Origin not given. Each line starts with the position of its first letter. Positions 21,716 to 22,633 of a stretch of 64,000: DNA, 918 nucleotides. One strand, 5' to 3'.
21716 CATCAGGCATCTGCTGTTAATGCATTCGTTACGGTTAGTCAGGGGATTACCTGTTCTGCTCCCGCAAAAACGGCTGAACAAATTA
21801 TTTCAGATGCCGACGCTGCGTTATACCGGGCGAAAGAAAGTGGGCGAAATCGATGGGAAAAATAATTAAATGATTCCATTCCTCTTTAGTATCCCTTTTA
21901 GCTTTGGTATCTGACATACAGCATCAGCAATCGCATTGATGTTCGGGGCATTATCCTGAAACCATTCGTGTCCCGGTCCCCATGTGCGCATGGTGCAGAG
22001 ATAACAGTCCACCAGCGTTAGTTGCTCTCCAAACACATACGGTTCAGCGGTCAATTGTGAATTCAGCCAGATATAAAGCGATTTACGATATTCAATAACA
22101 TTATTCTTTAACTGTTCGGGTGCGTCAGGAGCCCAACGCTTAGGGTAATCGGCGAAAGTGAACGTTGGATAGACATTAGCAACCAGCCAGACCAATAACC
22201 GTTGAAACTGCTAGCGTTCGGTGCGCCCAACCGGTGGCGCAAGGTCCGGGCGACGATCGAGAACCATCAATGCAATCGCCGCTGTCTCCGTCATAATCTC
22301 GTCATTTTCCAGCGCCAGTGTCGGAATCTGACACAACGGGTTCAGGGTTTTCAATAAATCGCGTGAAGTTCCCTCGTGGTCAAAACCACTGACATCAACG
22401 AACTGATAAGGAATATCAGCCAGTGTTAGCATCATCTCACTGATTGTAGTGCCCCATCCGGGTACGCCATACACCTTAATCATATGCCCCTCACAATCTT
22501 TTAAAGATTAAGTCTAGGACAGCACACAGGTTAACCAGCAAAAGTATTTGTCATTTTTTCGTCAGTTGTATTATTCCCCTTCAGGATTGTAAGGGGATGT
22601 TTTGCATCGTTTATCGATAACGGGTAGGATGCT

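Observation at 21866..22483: yncG interrupted by a single in-frame amber codon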

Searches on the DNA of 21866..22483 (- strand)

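Call 4: search_dna_similar(query=window:21866-22483:-, collection=ecoli_genomes, mode=near, max_rows=40, rows=spread)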
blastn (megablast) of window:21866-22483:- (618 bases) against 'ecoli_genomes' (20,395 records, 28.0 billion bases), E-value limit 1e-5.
Records with a match: 4607; places in all: 4614; records where one place covers at least 80% of the query: 4511.
Genomes with a match: 4606 of 5426; with a place that covers at least 80% of the query: 4510. Places per genome that has any: lowest 1, median 1, highest 2. On chromosomes: 4608 places; on plasmids: 6.
Best place of each record, by identity: >=99% 5; 95-99% 135; 90-95% 4461; 80-90% 6.
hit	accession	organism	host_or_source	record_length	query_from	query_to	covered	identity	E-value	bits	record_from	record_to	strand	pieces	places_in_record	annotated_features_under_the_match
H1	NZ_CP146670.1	Escherichia coli strain MS 21-1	Homo sapiens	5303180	1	618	100%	100.0%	0e+0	1142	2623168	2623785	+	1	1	yncG: glutathione S-transferase family protein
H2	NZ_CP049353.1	Escherichia coli strain T28R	pet dog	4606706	1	616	100%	94.5%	0e+0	950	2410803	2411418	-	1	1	yncG: glutathione S-transferase family protein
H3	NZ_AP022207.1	Escherichia coli strain WP7-S18-ESBL-09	-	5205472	1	616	100%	94.3%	0e+0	944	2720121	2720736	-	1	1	yncG: glutathione S-transferase family protein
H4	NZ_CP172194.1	Escherichia coli strain GF66.1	chicken meat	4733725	1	616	100%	94.3%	0e+0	944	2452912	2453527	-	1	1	yncG: glutathione S-transferase family protein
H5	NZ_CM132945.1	Escherichia coli strain 405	Homo sapiens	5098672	1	616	100%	94.3%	0e+0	944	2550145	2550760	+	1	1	yncG: glutathione S-transferase family protein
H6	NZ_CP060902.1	Escherichia coli strain EC20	Homo sapiens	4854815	1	616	100%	94.2%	0e+0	939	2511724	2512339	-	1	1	yncG: glutathione S-transferase family protein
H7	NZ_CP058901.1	Escherichia coli strain MS10495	Homo sapiens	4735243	1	616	100%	94.2%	0e+0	939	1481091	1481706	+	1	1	yncG: glutathione S-transferase family protein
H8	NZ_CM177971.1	Escherichia coli strain B25FEP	Gallus gallus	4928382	1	616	100%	94.2%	0e+0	939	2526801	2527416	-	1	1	yncG: glutathione S-transferase family protein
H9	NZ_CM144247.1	Escherichia coli strain CB6886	Homo sapiens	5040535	1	618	100%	93.9%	0e+0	931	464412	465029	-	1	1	yncG: glutathione S-transferase family protein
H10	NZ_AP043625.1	Escherichia coli strain AST216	Homo sapiens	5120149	1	618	100%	93.7%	0e+0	926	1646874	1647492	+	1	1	yncG: glutathione S-transferase family protein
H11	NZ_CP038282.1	Escherichia coli O157:H7 strain F8492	beef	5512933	1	616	100%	94.0%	0e+0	933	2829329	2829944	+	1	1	yncG: glutathione S-transferase family protein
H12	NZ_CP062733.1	Escherichia coli O157:H7 strain Z1767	Bovine Faeces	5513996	1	616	100%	94.0%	0e+0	933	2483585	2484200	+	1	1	yncG: glutathione S-transferase family protein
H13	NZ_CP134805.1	Escherichia coli strain E7-1N7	agricultural environment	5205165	1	618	100%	93.7%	0e+0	926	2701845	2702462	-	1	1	yncG: glutathione S-transferase family protein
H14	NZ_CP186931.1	Escherichia coli strain DLL7555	clinical isolate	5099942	1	618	100%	93.4%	0e+0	915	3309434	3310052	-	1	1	yncG: glutathione S-transferase family protein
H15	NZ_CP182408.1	Escherichia coli strain C11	pig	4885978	1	616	100%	93.3%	0e+0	911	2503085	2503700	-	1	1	yncG: glutathione S-transferase family protein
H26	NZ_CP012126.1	Escherichia coli strain DH1Ec104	missing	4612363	1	616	100%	92.4%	0e+0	878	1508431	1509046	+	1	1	yncG: glutathione S-transferase family protein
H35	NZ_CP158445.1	Escherichia coli strain 536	Homo sapiens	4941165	1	618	100%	91.6%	0e+0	837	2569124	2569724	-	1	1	yncG: glutathione S-transferase family protein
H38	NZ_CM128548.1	Escherichia coli strain MMC-J-0078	Homo sapiens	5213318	1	618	100%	90.9%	0e+0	821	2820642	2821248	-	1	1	yncG: glutathione S-transferase N-terminal domain-containing protein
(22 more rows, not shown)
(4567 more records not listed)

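Call 6: search_dna_similar(query=window:21866-22483:-, collection=ecoli_genomes, mode=near, max_rows=60, rows=best)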
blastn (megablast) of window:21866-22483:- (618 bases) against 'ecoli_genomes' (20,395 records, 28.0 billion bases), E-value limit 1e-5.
Records with a match: 4607; places in all: 4614; records where one place covers at least 80% of the query: 4511.
Genomes with a match: 4606 of 5426; with a place that covers at least 80% of the query: 4510. Places per genome that has any: lowest 1, median 1, highest 2. On chromosomes: 4608 places; on plasmids: 6.
Best place of each record, by identity: >=99% 5; 95-99% 135; 90-95% 4461; 80-90% 6.
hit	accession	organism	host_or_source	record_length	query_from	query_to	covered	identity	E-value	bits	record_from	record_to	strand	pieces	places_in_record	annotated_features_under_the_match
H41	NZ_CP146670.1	Escherichia coli strain MS 21-1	Homo sapiens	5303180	1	618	100%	100.0%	0e+0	1142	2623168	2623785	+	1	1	yncG: glutathione S-transferase family protein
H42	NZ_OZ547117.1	Escherichia coli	Homo sapiens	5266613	1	618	100%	100.0%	0e+0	1142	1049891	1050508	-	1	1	yncG: glutathione S-transferase family protein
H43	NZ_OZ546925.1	Escherichia coli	Homo sapiens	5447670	1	618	100%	100.0%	0e+0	1142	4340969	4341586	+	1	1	yncG: glutathione S-transferase family protein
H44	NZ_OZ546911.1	Escherichia coli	Homo sapiens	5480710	1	618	100%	100.0%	0e+0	1142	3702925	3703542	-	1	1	yncG: glutathione S-transferase family protein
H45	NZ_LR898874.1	Escherichia coli strain MSB1_4I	Homo sapiens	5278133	1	618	100%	100.0%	0e+0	1142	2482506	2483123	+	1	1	yncG: glutathione S-transferase family protein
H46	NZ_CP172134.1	Escherichia coli strain GF131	chicken meat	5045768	1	618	100%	98.7%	0e+0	1098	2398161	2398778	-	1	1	yncG: glutathione S-transferase family protein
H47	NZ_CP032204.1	Escherichia coli strain AR_0013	missing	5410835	1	618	100%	98.2%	0e+0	1081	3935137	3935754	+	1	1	yncG: glutathione S-transferase family protein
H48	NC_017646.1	Escherichia coli O7:K1 str. CE10 strain CE10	Homo sapiens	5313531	1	618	100%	98.2%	0e+0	1081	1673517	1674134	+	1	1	yncG: glutathione S-transferase family protein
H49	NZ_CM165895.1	Escherichia coli strain N32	Homo sapiens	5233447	1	618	100%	98.2%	0e+0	1081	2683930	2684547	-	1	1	yncG: glutathione S-transferase family protein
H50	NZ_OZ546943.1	Escherichia coli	Homo sapiens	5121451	1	618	100%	98.2%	0e+0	1081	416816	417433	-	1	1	yncG: glutathione S-transferase family protein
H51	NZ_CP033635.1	Escherichia coli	chicken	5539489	1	618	100%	97.9%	0e+0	1070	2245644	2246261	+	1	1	yncG: glutathione S-transferase family protein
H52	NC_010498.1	Escherichia coli SMS-3-5 strain SMS-3-5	-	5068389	1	618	100%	97.9%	0e+0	1070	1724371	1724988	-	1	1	yncG: glutathione S-transferase family protein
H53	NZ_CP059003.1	Escherichia coli strain 2D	Homo sapiens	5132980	1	618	100%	97.9%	0e+0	1070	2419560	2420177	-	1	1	yncG: glutathione S-transferase family protein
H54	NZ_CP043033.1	Escherichia coli strain XDL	Homo sapiens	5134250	1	618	100%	97.9%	0e+0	1070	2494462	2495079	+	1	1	yncG: glutathione S-transferase family protein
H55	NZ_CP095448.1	Escherichia coli strain LS45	chicken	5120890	1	618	100%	97.9%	0e+0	1070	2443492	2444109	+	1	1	yncG: glutathione S-transferase family protein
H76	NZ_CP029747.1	Escherichia coli strain 2016C-3878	Homo sapiens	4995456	1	618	100%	96.4%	0e+0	1020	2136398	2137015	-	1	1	yncG: glutathione S-transferase family protein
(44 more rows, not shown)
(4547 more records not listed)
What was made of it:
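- On yncG orthologue (E. coli GST-family gene next to ansP): 4,510 genomes match at least 80% of the query, mostly at 90-95% identity, and yncG is the annotated feature in every listed row where a feature lies under the match (calls 4, 6).
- Tried and rejected: The nearest intact alleles are in CE10, SMS-3-5 and GF131 (call 6).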

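Call 7: get_annotated_region(hit=H1, flank=4000)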
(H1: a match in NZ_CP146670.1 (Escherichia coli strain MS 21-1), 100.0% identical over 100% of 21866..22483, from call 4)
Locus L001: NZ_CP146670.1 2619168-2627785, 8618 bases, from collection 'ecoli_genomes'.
description: Escherichia coli strain MS 21-1 chromosome, complete genome
organism: Escherichia coli strain MS 21-1 (NCBI taxid 562)
replicon: chromosome; assembly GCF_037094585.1
host: Homo sapiens; source: Colon; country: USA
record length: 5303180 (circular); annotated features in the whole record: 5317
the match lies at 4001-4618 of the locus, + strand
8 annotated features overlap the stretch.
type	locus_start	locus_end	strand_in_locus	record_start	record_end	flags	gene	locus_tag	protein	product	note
CDS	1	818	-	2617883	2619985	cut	pqqU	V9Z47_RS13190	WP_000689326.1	TonB-dependent receptor PqqU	-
CDS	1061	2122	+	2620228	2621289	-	yncE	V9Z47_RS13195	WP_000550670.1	YncE family protein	-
CDS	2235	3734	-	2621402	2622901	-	ansP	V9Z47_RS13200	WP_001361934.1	L-asparagine permease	-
CDS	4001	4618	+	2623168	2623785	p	yncG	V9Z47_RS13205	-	glutathione S-transferase family protein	internal stop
CDS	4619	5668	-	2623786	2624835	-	-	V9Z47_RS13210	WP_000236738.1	GGDEF domain-containing protein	-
CDS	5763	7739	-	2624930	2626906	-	-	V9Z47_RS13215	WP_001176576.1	alkyl/aryl-sulfatase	-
CDS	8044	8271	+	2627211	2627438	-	pptA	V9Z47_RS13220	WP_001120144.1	tautomerase PptA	-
CDS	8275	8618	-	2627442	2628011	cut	yddH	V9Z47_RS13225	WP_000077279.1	flavin reductase family protein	-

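Call 8: get_annotated_region(hit=H46, flank=1500)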
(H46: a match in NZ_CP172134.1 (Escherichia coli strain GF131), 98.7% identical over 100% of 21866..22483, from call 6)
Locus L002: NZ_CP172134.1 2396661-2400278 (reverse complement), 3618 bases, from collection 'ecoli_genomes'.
description: Escherichia coli strain GF131 chromosome, complete genome
organism: Escherichia coli strain GF131 (NCBI taxid 562)
replicon: chromosome; assembly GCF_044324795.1
host: -; source: chicken meat; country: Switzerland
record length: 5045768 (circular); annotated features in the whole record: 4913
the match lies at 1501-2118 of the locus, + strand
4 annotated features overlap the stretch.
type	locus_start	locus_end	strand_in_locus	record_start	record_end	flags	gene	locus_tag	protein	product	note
CDS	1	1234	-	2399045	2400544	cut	ansP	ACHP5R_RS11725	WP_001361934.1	L-asparagine permease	-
CDS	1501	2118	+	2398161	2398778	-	yncG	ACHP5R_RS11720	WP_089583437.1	glutathione S-transferase family protein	-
CDS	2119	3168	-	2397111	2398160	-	-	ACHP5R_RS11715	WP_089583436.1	GGDEF domain-containing protein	-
CDS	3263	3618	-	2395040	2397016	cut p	-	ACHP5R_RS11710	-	alkyl/aryl-sulfatase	internal stop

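Call 9: get_annotated_region(hit=H48, flank=1500)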
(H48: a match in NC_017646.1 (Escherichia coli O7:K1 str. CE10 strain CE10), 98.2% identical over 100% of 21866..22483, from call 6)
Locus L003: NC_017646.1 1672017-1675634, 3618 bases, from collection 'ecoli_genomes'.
description: Escherichia coli O7:K1 str. CE10, complete sequence
organism: Escherichia coli O7:K1 str. CE10 strain CE10 (NCBI taxid 1072459)
replicon: chromosome; assembly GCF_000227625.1
host: Homo sapiens; source: cerebrospinal fluid of a neonate with meningitis; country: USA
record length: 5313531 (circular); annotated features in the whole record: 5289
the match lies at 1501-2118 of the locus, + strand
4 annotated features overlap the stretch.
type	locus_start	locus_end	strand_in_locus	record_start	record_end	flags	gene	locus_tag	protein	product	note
CDS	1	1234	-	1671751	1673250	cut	ansP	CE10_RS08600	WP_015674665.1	L-asparagine permease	-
CDS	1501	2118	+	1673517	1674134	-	yncG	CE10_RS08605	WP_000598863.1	glutathione S-transferase family protein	-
CDS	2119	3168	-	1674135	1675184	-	-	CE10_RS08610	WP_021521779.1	GGDEF domain-containing protein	-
CDS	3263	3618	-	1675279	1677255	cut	-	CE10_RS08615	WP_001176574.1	alkyl/aryl-sulfatase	-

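Call 10: get_annotated_region(hit=H52, flank=1500)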
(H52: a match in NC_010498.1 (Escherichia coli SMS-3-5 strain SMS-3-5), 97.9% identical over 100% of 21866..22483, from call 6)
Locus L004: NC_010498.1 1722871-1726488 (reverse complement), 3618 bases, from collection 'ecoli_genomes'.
description: Escherichia coli SMS-3-5, complete sequence
organism: Escherichia coli SMS-3-5 strain SMS-3-5 (NCBI taxid 439855)
replicon: chromosome; assembly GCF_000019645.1
host: -; source: -; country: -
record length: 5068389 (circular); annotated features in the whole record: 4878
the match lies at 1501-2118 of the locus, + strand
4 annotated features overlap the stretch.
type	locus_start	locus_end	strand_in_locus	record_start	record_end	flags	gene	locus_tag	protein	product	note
CDS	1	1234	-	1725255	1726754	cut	ansP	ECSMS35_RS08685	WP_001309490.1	L-asparagine permease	-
CDS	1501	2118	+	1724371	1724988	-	yncG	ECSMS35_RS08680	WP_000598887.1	glutathione S-transferase family protein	-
CDS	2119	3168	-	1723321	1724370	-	-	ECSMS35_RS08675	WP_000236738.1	GGDEF domain-containing protein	-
CDS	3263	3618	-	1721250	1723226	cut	-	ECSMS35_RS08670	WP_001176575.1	alkyl/aryl-sulfatase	-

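Call 11: get_annotated_region(hit=H76, flank=1500)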
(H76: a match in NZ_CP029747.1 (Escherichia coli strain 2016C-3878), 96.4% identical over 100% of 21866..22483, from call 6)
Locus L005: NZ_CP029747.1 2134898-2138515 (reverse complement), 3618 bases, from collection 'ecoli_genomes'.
description: Escherichia coli strain 2016C-3878 chromosome, complete genome
organism: Escherichia coli strain 2016C-3878 (NCBI taxid 562)
replicon: chromosome; assembly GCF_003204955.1
host: Homo sapiens; source: Rectal swab; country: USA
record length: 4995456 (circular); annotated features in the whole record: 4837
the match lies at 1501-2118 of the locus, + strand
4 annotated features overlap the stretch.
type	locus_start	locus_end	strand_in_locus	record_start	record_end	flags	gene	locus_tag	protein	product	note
CDS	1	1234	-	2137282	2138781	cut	ansP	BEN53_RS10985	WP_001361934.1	L-asparagine permease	-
CDS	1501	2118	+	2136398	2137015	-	yncG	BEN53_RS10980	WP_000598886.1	glutathione S-transferase family protein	-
CDS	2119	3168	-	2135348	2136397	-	-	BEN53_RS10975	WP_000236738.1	GGDEF domain-containing protein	-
CDS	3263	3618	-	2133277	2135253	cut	-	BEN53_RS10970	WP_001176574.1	alkyl/aryl-sulfatase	-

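Call 12: get_annotated_region(hit=H26, flank=1500)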
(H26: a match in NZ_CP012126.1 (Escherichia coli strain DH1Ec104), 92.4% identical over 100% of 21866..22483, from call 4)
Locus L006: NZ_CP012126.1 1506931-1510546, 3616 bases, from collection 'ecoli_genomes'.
description: Escherichia coli strain DH1Ec104 chromosome, complete genome
organism: Escherichia coli strain DH1Ec104 (NCBI taxid 562)
replicon: chromosome; assembly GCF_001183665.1
host: -; source: missing; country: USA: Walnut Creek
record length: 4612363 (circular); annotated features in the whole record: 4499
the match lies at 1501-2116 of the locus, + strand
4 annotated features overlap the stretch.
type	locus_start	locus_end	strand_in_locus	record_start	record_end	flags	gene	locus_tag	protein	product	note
CDS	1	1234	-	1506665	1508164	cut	ansP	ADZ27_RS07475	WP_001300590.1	L-asparagine permease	-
CDS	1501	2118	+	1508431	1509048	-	yncG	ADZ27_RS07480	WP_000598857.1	glutathione S-transferase family protein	-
CDS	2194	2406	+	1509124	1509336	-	yncH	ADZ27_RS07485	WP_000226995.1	YncH family protein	-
CDS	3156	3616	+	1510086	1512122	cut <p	-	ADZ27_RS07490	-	RHS repeat-associated core domain-containing protein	incomplete; partial in the middle of a contig; missing N-terminus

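Call 13: get_annotated_region(hit=H11, flank=1500)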
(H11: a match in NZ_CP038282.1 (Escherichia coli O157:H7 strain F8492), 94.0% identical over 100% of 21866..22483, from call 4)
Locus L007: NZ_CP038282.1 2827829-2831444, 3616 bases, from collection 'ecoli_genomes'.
description: Escherichia coli O157:H7 strain F8492 chromosome, complete genome
organism: Escherichia coli O157:H7 strain F8492 (NCBI taxid 83334)
replicon: chromosome; assembly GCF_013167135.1
host: -; source: beef; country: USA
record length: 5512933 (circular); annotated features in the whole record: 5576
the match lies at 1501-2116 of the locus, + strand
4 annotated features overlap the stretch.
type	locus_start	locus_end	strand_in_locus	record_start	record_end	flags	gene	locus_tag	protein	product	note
CDS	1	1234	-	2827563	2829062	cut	ansP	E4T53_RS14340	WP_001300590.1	L-asparagine permease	-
CDS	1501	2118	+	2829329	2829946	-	yncG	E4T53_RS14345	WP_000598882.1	glutathione S-transferase family protein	-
CDS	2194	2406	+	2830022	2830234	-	yncH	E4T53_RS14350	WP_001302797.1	YncH family protein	-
CDS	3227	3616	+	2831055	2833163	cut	-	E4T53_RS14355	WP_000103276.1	type VI secretion system tip protein VgrG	-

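Call 14: get_annotated_region(hit=H35, flank=1500)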
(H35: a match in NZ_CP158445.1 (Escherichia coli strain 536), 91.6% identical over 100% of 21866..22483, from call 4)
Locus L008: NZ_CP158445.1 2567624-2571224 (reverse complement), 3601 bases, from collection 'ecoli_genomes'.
description: Escherichia coli strain 536 chromosome, complete genome
organism: Escherichia coli strain 536 (NCBI taxid 562)
replicon: chromosome; assembly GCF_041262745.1
host: Homo sapiens; source: urine; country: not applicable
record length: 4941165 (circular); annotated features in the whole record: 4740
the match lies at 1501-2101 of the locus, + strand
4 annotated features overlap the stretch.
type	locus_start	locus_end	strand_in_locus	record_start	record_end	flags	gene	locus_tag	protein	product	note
CDS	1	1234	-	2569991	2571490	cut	ansP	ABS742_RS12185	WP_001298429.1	L-asparagine permease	-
CDS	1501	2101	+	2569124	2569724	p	yncG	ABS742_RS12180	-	glutathione S-transferase family protein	frameshifted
CDS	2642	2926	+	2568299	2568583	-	-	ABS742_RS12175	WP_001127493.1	type VI secretion system PAAR protein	-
CDS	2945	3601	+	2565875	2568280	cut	-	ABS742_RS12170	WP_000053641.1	type VI secretion system Vgr family protein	-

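Call 15: get_annotated_region(hit=H38, flank=1500)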
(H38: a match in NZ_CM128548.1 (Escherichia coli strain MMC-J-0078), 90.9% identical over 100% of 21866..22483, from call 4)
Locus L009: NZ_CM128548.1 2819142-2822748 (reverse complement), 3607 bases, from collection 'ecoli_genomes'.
description: Escherichia coli strain MMC-J-0078 chromosome, whole genome shotgun sequence
organism: Escherichia coli strain MMC-J-0078 (NCBI taxid 562)
replicon: chromosome; assembly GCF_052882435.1
host: Homo sapiens; source: not applicable; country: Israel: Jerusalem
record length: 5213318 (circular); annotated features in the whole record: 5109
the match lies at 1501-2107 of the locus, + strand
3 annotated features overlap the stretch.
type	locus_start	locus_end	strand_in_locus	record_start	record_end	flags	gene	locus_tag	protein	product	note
CDS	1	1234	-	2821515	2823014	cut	ansP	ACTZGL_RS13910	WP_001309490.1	L-asparagine permease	-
CDS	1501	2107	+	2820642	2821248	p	yncG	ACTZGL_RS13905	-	glutathione S-transferase N-terminal domain-containing protein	frameshifted; internal stop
CDS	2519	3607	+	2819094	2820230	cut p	-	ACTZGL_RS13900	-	ISAs1 family transposase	internal stop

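Call 17: search_dna_similar(query=window:22182-22242:-, collection=ecoli_genomes, mode=near, max_rows=30, rows=best)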
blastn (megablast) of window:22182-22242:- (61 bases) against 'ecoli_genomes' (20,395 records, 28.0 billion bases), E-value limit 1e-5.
Records with a match: 375; places in all: 375; records where one place covers at least 80% of the query: 375.
Genomes with a match: 375 of 5426; with a place that covers at least 80% of the query: 375. Places per genome that has any: lowest 1, median 1, highest 1. On chromosomes: 375 places; on plasmids: 0.
Best place of each record, by identity: >=99% 5; 95-99% 56; 90-95% 314.
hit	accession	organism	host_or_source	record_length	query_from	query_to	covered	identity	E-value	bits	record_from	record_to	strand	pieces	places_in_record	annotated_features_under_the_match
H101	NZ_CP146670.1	Escherichia coli strain MS 21-1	Homo sapiens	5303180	1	61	100%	100.0%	5e-23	113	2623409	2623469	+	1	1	yncG: glutathione S-transferase family protein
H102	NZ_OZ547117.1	Escherichia coli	Homo sapiens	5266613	1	61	100%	100.0%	5e-23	113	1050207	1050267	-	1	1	yncG: glutathione S-transferase family protein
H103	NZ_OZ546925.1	Escherichia coli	Homo sapiens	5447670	1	61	100%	100.0%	5e-23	113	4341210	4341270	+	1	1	yncG: glutathione S-transferase family protein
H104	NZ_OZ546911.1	Escherichia coli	Homo sapiens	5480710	1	61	100%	100.0%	5e-23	113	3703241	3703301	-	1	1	yncG: glutathione S-transferase family protein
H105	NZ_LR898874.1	Escherichia coli strain MSB1_4I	Homo sapiens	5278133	1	61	100%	100.0%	5e-23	113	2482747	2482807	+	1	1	yncG: glutathione S-transferase family protein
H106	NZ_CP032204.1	Escherichia coli strain AR_0013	missing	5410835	1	61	100%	98.4%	2e-21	108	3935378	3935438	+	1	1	yncG: glutathione S-transferase family protein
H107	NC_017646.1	Escherichia coli O7:K1 str. CE10 strain CE10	Homo sapiens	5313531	1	61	100%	98.4%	2e-21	108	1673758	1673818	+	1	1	yncG: glutathione S-transferase family protein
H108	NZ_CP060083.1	Escherichia coli strain G1/2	Homo sapiens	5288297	1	61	100%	98.4%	2e-21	108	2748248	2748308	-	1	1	yncG: glutathione S-transferase family protein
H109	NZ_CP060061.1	Escherichia coli strain G6/7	Homo sapiens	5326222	1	61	100%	98.4%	2e-21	108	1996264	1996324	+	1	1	yncG: glutathione S-transferase family protein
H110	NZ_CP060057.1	Escherichia coli strain G8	Homo sapiens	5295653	1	61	100%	98.4%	2e-21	108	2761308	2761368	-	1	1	yncG: glutathione S-transferase family protein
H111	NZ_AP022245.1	Escherichia coli strain WP8-S18-CRE-02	-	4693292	1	61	100%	98.4%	2e-21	108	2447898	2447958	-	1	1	yncG: glutathione S-transferase family protein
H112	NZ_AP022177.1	Escherichia coli strain WP7-S17-ESBL-04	-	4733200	1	61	100%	98.4%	2e-21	108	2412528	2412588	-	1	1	yncG: glutathione S-transferase family protein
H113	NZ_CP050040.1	Escherichia coli strain 63-2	broiler chicken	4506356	1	61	100%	98.4%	2e-21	108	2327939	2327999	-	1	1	yncG: glutathione S-transferase family protein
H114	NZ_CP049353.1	Escherichia coli strain T28R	pet dog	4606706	1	61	100%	98.4%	2e-21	108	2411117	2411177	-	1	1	yncG: glutathione S-transferase family protein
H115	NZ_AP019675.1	Escherichia coli strain GSH8M-2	-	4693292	1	61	100%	98.4%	2e-21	108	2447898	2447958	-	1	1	yncG: glutathione S-transferase family protein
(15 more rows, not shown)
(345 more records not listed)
